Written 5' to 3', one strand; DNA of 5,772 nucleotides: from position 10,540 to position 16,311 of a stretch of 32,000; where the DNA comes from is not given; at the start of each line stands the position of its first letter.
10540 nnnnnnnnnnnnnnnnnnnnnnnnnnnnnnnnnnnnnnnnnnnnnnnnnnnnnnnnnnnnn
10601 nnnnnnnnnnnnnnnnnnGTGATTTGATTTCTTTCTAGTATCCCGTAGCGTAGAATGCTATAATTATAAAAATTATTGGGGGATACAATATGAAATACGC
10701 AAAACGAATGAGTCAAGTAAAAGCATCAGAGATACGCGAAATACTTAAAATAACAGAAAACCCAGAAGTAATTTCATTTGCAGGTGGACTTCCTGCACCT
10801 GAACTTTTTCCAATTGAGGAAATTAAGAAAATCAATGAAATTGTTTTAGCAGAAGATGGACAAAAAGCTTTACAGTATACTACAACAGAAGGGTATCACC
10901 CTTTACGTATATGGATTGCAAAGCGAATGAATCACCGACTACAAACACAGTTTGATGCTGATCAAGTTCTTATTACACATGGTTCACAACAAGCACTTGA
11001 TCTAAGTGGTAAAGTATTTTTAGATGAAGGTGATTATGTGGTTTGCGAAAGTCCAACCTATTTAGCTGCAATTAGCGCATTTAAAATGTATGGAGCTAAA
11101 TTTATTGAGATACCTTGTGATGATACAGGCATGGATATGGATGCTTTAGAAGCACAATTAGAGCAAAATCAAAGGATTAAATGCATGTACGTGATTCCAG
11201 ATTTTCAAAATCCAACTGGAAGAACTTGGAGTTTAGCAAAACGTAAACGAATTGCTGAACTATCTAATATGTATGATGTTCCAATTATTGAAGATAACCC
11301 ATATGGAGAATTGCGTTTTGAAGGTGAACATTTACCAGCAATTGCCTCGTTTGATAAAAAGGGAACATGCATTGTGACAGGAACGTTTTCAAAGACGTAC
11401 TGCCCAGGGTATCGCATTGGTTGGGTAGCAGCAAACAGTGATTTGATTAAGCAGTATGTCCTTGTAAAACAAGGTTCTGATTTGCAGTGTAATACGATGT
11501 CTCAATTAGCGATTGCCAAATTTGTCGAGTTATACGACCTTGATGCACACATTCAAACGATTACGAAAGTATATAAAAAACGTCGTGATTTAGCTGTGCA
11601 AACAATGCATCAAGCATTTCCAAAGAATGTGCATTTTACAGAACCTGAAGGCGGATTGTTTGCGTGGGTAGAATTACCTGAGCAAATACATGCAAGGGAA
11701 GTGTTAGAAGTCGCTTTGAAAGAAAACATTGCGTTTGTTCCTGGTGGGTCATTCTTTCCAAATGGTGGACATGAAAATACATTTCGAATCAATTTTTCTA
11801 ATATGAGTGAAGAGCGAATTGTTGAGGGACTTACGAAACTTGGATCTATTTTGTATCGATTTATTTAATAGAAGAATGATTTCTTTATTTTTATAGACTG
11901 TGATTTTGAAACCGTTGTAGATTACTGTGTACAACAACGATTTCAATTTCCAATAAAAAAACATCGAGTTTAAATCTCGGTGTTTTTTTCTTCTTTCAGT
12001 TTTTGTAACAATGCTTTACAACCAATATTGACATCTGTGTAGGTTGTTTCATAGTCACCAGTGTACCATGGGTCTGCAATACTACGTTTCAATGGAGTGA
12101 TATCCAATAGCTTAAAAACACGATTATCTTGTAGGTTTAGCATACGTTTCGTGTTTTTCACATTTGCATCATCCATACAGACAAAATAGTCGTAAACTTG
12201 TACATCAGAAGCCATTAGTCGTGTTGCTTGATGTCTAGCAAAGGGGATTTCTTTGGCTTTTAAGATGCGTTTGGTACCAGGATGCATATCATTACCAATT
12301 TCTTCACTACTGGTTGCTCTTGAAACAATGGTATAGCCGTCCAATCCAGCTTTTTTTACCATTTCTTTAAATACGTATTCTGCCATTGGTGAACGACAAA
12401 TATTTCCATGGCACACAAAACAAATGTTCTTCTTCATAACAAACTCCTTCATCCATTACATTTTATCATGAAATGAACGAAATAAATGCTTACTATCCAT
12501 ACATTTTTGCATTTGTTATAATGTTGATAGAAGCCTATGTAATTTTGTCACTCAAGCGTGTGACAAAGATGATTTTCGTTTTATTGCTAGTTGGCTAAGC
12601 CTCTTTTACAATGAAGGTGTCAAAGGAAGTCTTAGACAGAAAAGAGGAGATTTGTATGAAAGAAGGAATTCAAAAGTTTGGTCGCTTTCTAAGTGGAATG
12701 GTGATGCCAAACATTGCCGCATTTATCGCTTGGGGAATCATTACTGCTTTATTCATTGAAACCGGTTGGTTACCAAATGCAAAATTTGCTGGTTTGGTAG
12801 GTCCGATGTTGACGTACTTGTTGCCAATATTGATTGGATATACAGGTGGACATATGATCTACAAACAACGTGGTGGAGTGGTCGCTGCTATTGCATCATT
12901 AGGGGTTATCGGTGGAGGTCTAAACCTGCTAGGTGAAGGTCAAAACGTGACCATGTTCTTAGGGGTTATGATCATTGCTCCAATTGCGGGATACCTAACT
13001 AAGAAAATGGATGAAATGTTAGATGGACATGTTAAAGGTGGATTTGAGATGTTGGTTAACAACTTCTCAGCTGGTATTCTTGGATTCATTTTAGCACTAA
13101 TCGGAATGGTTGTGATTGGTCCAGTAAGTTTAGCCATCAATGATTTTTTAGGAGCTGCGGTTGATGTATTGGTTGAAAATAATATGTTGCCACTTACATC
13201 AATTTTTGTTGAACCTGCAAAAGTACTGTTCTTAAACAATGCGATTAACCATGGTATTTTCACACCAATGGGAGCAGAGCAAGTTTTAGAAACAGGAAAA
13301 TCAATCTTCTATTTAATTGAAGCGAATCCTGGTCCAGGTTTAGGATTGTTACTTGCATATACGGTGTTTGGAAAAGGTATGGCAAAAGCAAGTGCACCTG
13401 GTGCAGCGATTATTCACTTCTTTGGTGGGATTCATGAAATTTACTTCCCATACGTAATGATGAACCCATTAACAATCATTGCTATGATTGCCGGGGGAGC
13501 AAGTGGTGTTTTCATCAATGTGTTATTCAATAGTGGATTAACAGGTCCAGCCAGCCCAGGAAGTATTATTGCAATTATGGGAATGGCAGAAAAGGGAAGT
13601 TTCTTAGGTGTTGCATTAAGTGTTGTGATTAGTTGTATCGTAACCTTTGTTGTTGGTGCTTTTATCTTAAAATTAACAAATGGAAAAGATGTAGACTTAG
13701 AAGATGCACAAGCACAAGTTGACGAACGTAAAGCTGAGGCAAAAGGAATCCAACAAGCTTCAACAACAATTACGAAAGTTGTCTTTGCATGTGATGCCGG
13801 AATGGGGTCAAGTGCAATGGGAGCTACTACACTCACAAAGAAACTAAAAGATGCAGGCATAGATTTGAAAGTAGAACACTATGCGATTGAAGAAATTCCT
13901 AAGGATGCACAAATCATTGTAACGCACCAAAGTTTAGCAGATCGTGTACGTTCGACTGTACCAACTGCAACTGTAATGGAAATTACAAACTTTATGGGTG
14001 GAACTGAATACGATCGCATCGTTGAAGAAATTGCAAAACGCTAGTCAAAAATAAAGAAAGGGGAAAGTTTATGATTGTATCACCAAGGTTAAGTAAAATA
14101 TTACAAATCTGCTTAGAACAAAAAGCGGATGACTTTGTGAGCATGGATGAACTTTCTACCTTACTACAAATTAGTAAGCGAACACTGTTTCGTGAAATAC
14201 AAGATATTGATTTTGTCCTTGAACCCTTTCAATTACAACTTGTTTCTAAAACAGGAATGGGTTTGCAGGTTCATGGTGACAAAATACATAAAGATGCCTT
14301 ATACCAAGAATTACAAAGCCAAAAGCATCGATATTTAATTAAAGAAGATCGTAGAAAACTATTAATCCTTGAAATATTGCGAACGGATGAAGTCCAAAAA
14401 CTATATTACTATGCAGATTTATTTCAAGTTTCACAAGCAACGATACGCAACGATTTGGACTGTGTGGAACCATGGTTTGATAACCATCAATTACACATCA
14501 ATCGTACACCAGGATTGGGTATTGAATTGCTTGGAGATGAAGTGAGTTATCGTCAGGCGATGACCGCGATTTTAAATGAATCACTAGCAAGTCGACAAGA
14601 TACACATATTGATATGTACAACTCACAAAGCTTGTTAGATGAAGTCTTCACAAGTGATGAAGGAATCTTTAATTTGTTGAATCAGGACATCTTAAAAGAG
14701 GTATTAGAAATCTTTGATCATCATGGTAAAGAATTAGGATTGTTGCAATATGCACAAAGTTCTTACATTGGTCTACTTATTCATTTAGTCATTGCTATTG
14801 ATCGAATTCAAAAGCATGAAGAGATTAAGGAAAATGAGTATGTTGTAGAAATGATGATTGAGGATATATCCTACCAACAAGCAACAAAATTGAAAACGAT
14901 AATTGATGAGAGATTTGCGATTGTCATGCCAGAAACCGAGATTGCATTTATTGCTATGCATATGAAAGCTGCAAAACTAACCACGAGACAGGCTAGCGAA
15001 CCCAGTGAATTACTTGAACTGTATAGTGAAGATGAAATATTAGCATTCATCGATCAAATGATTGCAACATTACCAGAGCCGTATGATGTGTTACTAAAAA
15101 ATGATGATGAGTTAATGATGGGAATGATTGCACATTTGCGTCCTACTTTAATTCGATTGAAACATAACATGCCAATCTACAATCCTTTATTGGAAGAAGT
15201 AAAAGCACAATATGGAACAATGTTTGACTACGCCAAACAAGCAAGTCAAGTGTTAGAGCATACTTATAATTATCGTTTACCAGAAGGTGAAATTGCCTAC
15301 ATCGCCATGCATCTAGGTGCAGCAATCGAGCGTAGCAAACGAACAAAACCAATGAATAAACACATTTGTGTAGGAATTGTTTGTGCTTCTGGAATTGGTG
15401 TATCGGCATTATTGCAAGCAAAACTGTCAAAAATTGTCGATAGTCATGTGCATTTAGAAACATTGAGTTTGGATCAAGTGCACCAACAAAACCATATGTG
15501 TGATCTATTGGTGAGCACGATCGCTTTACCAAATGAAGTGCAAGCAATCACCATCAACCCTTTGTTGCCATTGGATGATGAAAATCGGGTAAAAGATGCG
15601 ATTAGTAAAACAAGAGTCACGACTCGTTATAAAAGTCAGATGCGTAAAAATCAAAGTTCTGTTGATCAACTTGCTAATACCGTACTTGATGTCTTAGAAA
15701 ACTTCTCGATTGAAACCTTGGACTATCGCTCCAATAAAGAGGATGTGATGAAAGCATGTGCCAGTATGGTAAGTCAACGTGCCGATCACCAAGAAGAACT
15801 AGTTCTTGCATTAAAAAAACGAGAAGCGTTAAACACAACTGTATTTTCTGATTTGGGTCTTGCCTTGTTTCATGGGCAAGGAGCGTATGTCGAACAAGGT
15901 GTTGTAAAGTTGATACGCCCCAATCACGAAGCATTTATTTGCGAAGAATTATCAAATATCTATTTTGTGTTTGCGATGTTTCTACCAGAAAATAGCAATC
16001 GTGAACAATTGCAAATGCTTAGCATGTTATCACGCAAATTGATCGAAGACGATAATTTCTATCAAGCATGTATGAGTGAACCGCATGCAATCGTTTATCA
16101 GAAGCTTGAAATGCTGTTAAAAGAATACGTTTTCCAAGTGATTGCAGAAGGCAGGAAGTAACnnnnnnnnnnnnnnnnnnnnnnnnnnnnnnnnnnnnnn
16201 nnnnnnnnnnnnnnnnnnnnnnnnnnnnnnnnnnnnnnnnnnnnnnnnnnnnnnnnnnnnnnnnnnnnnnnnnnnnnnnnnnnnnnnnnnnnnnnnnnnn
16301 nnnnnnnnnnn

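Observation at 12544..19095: Mannitol-family PTS operon without mtlD: a SorE-like dehydrogenase plus 1-phosphofructokinase implies a hexitol-1-P -> fructose-1-P -> FBP route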

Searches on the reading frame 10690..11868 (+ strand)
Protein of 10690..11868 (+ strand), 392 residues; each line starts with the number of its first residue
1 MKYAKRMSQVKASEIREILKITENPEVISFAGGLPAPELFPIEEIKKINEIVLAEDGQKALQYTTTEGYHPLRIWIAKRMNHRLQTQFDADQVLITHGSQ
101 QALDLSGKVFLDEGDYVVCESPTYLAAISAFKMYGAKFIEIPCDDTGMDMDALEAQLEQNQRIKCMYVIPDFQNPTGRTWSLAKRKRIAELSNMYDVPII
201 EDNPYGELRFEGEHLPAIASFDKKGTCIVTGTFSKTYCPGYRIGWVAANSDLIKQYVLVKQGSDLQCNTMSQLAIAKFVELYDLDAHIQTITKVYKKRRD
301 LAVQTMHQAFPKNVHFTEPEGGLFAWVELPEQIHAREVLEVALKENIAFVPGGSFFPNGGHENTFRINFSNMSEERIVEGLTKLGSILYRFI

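Call 50: search_protein_families(library=pfam, proteins=[window:10690-11868:+], max_evalue=0.00001)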
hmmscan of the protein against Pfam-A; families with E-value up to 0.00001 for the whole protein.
window:10690-11868:+ (392 aa): 2 families
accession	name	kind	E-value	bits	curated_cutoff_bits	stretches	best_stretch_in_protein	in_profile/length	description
PF00155.27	Aminotran_1_2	-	2.6e-45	155.6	19.7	1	44-383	22-360/361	Aminotransferase class I and II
PF12897.13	Asp_aminotransf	-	6.9e-18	65.1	27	1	110-362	120-383/421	Aspartate amino-transferase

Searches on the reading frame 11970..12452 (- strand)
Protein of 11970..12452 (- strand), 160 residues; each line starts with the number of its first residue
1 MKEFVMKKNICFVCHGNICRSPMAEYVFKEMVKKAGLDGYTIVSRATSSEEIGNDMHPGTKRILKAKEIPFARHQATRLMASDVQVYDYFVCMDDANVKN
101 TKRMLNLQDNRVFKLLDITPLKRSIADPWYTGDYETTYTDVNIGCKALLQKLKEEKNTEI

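Call 50: search_protein_families(library=pfam, proteins=[window:11970-12452:-], max_evalue=0.00001)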
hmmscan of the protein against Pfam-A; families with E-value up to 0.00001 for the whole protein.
window:11970-12452:- (160 aa): 1 family
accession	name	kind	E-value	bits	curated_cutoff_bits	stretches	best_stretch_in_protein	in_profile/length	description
PF01451.26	LMWPc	-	1.9e-27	96.7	23.2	1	10-149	1-144/144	Low molecular weight phosphotyrosine protein phosphatase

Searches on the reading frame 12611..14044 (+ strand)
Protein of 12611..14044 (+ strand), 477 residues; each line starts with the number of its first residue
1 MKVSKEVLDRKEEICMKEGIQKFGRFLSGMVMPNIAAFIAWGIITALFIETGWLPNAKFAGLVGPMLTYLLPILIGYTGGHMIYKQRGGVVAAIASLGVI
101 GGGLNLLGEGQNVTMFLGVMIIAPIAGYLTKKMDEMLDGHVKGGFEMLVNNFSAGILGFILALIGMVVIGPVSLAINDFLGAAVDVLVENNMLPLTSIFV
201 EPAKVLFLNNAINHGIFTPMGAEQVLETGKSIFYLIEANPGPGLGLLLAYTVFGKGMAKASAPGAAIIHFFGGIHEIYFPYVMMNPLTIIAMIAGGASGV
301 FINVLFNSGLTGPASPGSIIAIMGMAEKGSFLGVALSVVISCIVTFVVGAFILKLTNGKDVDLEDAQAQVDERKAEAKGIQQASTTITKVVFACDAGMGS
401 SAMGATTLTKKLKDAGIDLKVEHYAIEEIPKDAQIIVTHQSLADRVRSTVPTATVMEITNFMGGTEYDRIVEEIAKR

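Call 3: search_protein_families(library=ncbifam, proteins=[window:12611-14044:+], max_evalue=0.001)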
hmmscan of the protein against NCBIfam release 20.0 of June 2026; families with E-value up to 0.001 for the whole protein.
window:12611-14044:+ (477 aa): 2 families
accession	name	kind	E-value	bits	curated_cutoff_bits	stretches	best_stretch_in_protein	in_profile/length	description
NF011663.0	PRK15083.1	subfamily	5.2e-188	626.1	589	1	17-475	7-467/639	PTS mannitol transporter subunit IICBA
TIGR00851.1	mtlA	subfamily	1.3e-146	488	468.4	1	20-363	2-337/340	mannitol-specific PTS transporter subunit IIC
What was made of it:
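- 12656..14044 (+): mtlA-type PTS EIICB (462 aa from the ATG at 12656; the listed ORF begins at 12611). NF011663 626 bits and TIGR00851 488 bits, both above their cut-offs (call 3).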

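Call 4: search_protein_families(library=pfam, proteins=[window:12611-14044:+], max_evalue=0.001)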
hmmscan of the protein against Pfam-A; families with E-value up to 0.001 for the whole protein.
window:12611-14044:+ (477 aa): 2 families
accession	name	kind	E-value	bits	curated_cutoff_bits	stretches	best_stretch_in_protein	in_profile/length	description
PF02378.23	PTS_EIIC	-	1.6e-21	77.2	30.7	1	29-295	2-319/319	Phosphotransferase system, EIIC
PF02302.22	PTS_IIB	-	1.9e-14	54.5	23.6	1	389-472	1-89/90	PTS system, Lactose/Cellobiose specific IIB subunit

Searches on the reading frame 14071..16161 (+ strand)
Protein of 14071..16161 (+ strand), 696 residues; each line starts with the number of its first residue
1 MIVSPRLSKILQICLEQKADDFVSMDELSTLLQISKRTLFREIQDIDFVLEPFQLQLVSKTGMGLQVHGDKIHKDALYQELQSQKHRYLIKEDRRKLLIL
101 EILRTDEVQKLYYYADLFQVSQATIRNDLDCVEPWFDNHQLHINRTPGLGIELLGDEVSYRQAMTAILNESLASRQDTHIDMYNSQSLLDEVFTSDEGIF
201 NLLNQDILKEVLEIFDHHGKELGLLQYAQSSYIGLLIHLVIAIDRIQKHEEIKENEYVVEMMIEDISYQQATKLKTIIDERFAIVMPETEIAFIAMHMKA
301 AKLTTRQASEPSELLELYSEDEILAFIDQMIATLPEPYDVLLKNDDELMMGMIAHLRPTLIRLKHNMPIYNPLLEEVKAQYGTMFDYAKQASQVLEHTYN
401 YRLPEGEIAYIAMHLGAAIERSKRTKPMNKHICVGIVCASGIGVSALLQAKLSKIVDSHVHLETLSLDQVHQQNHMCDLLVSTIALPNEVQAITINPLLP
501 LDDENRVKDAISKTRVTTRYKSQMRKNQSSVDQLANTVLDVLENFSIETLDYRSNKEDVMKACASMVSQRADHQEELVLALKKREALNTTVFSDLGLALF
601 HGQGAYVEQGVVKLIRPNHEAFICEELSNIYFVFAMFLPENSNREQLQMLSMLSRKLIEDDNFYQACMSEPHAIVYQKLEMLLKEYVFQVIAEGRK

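Call 3: search_protein_families(library=ncbifam, proteins=[window:14071-16161:+], max_evalue=0.001)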
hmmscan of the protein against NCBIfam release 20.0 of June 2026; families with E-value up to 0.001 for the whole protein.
window:14071-16161:+ (696 aa): 9 families
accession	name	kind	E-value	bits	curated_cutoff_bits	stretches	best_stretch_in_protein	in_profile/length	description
NF047357.1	antiterm_GlcT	equivalog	6.7e-25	88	320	2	313-424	61-169/272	glucose PTS transporter transcription antiterminator GlcT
NF053736.1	AcpB_EbpR_MafR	subfamily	1.2e-24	87.4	130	2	204-512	165-481/481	AcpB/EbpR/MafR family transcriptional regulator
NF046042.1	LicT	equivalog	1.6e-16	60.4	300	2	344-420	89-165/273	BglG family transcription antiterminator LicT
NF007295.0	PRK09772.1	equivalog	3.5e-15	56.1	322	2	320-418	69-164/278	transcriptional antiterminator BglG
TIGR00848.1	fruA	subfamily_domain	1.7e-12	47.3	103.5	1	552-661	12-124/129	fructose PTS transporter subunit IIA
NF008597.0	PRK11564.1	equivalog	1.3e-09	37.4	304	1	86-418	8-329/426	stationary phase inducible protein CsiE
NF041678.1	trans_antitermLacT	equivalog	2.4e-08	33.8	500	1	351-430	97-175/286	transcription antiterminator LacT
NF007389.0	PRK09913.1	equivalog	1.6e-07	31.4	151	1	555-662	17-126/148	PTS fructose transporter subunit IIA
TIGR01419.1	nitro_reg_IIA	equivalog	7e-05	22.7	138.7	1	553-662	17-126/145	PTS IIA-like nitrogen regulatory protein PtsN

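Call 4: search_protein_families(library=pfam, proteins=[window:14071-16161:+], max_evalue=0.001)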
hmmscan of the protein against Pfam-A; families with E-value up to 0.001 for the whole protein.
window:14071-16161:+ (696 aa): 5 families
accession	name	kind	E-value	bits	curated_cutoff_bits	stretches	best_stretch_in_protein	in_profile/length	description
PF00874.25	PRD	-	4.6e-34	117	23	2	338-418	11-90/90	PRD domain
PF00359.27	PTS_EIIA_2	-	9.8e-12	45.5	27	1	547-666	8-127/144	Phosphoenolpyruvate-dependent sugar phosphotransferase system, EIIA 2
PF05043.19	Mga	-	1.1e-10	42.4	21.1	1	19-81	27-86/87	Mga helix-turn-helix domain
PF08279.18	HTH_11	-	1.5e-07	31.6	25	1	6-64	1-53/55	HTH domain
PF08220.18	HTH_DeoR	-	1.4e-05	25.1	21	0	98-130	4-36/57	DeoR-like helix-turn-helix domain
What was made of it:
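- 14071..16161 (+): MtlR-type PRD-containing transcriptional activator (696 aa). Pfam HTH_11, Mga, two PRD domains and EIIA_2 (call 4).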
